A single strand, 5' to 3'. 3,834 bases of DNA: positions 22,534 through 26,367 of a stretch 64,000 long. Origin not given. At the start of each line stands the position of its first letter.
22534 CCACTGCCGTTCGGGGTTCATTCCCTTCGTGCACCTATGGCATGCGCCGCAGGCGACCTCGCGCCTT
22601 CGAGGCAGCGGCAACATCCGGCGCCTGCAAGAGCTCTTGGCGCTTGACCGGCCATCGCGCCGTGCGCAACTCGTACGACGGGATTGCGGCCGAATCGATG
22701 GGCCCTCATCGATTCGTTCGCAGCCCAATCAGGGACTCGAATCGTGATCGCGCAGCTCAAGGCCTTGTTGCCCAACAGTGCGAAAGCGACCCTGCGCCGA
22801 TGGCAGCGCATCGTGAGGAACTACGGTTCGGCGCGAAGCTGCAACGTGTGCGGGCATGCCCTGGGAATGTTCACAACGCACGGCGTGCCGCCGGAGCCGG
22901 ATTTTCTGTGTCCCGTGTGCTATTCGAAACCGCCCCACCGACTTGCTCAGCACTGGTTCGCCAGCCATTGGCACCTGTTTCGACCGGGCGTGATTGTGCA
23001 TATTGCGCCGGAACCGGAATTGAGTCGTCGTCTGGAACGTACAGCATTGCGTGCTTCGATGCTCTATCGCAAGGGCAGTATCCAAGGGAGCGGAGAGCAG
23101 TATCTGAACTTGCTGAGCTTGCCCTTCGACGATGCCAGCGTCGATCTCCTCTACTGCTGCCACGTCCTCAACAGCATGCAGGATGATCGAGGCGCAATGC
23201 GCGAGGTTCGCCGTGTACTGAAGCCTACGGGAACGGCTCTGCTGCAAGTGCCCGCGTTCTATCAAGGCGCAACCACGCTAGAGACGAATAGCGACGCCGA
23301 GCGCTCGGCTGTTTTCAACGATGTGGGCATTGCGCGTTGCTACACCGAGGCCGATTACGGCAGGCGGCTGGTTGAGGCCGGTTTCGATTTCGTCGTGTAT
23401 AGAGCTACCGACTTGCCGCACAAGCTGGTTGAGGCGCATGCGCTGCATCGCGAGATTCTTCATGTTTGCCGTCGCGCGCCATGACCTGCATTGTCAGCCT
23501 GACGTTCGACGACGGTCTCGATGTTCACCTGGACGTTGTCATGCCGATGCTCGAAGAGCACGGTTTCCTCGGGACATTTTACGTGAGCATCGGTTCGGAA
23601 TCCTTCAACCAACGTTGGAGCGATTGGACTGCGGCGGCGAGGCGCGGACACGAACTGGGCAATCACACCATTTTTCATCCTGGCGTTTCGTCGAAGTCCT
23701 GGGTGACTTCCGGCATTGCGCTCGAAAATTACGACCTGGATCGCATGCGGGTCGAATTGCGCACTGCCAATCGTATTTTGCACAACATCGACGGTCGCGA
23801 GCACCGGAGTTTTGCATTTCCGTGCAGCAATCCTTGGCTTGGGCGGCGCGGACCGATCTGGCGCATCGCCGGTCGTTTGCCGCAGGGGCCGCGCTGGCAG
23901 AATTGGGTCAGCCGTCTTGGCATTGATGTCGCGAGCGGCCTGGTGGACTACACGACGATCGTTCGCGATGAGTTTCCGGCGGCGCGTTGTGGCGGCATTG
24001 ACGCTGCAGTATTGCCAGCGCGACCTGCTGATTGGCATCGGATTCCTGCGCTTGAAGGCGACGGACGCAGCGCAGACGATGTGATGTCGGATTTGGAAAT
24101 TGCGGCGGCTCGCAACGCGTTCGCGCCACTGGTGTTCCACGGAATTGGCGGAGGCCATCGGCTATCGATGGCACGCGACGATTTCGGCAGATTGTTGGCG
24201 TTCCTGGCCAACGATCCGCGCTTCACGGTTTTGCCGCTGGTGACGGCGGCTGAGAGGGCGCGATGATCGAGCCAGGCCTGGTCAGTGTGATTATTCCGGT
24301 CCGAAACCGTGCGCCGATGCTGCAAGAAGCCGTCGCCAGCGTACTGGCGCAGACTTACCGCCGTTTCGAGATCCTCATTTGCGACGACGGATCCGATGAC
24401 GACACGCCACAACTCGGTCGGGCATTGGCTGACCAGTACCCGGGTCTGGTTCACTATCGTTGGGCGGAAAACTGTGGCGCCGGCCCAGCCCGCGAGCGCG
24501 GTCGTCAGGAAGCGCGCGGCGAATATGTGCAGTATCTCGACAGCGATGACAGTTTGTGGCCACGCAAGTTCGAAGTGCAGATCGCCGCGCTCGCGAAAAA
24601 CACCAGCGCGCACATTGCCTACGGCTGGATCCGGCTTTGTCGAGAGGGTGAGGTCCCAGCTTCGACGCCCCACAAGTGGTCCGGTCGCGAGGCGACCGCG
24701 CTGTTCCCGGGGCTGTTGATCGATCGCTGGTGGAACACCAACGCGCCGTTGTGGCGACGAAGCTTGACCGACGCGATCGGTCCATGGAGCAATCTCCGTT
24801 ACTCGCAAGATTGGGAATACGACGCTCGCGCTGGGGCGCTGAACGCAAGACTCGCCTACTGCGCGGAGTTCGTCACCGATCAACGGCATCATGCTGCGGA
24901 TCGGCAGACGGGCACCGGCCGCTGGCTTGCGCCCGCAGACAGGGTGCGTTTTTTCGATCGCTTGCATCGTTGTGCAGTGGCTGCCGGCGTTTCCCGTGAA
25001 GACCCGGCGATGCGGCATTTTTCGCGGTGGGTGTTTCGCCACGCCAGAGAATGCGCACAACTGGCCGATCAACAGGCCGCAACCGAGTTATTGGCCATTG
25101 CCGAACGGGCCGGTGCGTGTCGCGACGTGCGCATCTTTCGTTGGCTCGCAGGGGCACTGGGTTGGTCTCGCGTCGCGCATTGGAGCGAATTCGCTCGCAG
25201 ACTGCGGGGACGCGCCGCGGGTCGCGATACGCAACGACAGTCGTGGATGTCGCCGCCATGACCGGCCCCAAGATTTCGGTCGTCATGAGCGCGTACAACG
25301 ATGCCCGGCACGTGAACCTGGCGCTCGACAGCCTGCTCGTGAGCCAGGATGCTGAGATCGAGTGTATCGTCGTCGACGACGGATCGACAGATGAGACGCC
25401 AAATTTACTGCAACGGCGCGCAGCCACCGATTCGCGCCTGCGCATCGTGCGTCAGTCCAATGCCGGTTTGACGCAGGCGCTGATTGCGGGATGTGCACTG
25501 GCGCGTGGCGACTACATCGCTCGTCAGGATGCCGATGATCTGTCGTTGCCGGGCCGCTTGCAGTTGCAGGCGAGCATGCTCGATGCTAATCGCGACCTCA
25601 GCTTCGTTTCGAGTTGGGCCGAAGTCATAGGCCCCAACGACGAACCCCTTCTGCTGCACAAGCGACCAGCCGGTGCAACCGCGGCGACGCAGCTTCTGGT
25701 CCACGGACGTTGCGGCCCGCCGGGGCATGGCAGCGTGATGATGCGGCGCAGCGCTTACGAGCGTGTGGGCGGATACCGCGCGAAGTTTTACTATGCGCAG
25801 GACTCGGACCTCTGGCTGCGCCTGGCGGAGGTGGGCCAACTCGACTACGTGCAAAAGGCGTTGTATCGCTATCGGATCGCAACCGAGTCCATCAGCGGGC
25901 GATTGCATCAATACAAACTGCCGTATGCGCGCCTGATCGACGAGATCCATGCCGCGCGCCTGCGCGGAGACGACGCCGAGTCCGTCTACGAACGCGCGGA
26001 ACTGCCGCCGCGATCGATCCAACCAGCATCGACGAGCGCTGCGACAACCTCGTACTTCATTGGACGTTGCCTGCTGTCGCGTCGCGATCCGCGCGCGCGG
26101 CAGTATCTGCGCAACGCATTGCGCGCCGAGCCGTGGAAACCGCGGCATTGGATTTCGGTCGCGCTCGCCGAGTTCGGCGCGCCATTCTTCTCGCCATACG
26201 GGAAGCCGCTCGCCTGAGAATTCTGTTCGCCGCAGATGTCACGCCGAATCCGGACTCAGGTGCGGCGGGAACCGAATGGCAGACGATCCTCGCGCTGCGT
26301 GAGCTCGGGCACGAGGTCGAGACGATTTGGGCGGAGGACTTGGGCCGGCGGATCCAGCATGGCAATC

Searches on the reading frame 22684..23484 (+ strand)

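Call 68: search_protein_families(library=pfam, proteins=[window:22684-23484:+], max_evalue=0.00001)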
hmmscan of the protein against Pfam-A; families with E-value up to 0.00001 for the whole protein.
window:22684-23484:+ (266 aa): 2 families
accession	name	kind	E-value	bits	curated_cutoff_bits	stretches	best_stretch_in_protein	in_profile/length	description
PF08241.18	Methyltransf_11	-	6.3e-11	43.2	21.2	1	142-186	50-94/95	Methyltransferase domain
PF13649.12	Methyltransf_25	-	1.7e-06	29.1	27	0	143-183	55-97/97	Methyltransferase domain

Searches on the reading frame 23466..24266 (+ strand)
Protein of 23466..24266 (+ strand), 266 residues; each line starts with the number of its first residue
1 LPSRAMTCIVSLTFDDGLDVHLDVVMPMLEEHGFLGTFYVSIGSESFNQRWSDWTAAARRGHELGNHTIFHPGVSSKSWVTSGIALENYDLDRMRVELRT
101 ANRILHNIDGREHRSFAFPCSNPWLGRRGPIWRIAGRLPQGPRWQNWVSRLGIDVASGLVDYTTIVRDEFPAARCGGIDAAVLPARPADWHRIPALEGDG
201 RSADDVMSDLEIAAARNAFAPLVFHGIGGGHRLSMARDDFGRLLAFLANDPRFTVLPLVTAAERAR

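Call 68: search_protein_families(library=pfam, proteins=[window:23466-24266:+], max_evalue=0.00001)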
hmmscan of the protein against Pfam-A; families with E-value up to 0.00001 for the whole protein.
window:23466-24266:+ (266 aa): 1 family
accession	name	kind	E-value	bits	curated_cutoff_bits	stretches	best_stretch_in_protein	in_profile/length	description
PF01522.26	Polysacc_deac_1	-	1.1e-13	51.6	23.1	1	10-120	9-105/124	Polysaccharide deacetylase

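Call 69: search_protein_families(library=ncbifam, proteins=[window:23466-24266:+], max_evalue=0.00001)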
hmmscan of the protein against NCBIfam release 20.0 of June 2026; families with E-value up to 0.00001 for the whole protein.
window:23466-24266:+ (266 aa): 0 families

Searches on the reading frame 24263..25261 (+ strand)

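Call 68: search_protein_families(library=pfam, proteins=[window:24263-25261:+], max_evalue=0.00001)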
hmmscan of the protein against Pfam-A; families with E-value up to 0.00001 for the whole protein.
window:24263-25261:+ (332 aa): 3 families
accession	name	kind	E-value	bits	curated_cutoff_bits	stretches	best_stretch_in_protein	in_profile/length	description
PF00535.33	Glycos_transf_2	-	2.3e-28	99.7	23.3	1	8-137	1-129/168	Glycosyl transferase family 2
PF13641.12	Glyco_tranf_2_3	-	1.8e-10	41.7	27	1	4-201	1-205/230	Glycosyltransferase like family 2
PF10111.15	Glyco_tranf_2_2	-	4.8e-10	39.8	27.3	1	8-128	1-129/276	Glycosyltransferase like family 2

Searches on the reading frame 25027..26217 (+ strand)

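Call 69: search_protein_families(library=ncbifam, proteins=[window:25027-26217:+], max_evalue=0.00001)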
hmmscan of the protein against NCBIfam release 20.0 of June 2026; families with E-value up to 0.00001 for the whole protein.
window:25027-26217:+ (396 aa): 17 families
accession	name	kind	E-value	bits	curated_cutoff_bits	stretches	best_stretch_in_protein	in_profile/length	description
NF053739.1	GlytfEpsEBac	equivalog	7.2e-31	107.1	450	1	81-304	1-224/265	glycosyltransferase EpsE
NF007482.0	PRK10073.1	equivalog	2e-20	73.1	423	1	81-177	6-102/334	glycosyltransferase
NF047683.1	TeichurnBiosyTuaG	equivalog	1.2e-18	67.7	400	1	79-291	4-212/252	teichuronic acid biosynthesis protein TuaG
NF041875.1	EPS_EpsD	equivalog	3.2e-17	62.9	370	1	83-275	1-199/325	exopolysaccharide biosynthesis glycosyltransferase EpsD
TIGR03937.1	PgaC_IcaA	equivalog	3.6e-16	59.1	422.3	1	77-172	41-137/407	poly-beta-1,6-N-acetyl-D-glucosamine synthase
TIGR03965.1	mycofact_glyco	equivalog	1.1e-13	51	280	1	71-274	61-272/467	mycofactocin biosynthesis glycosyltransferase MftF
TIGR04283.1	glyco_like_mftF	equivalog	9e-13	48.3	182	1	83-279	1-182/221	TIGR04283 family arsenosugar biosynthesis glycosyltransferase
NF050050.1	ProtGlycPglI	equivalog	2.4e-09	37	500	1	81-179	2-102/306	GalNAc(5)-diNAcBac-PP-undecaprenol beta-1,3-glucosyltransferase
NF047588.1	GlcsyltransPgfSStrep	equivalog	2e-08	33.8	500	1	82-177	2-101/308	glycosyltransferase PgfS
TIGR03469.1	HpnB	hypoth_equivalog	4e-07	29.4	379.25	1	76-145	39-112/386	hopene-associated glycosyltransferase HpnB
NF007986.1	PRK10714.1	equivalog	1.2e-06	27.7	529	1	82-173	7-103/316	undecaprenyl-phosphate 4-deoxy-4-formamido-L-arabinose transferase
NF045692.1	OglycostaseCruG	equivalog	1.2e-06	27.7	600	1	82-143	42-103/386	2'-O-glycosyltransferase CruG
NF007453.0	PRK10018.1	equivalog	3e-06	27.1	382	1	80-180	5-106/280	colanic acid biosynthesis glycosyltransferase WcaA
NF038302.1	EPS_HpsE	equivalog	3.4e-06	26.2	300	1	83-172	3-98/307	hormogonium polysaccharide biosynthesis glycosyltransferase HpsE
TIGR04009.1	wcaE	equivalog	3.8e-06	26.4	369.2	1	84-167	4-89/248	colanic acid biosynthesis glycosyltransferase WcaE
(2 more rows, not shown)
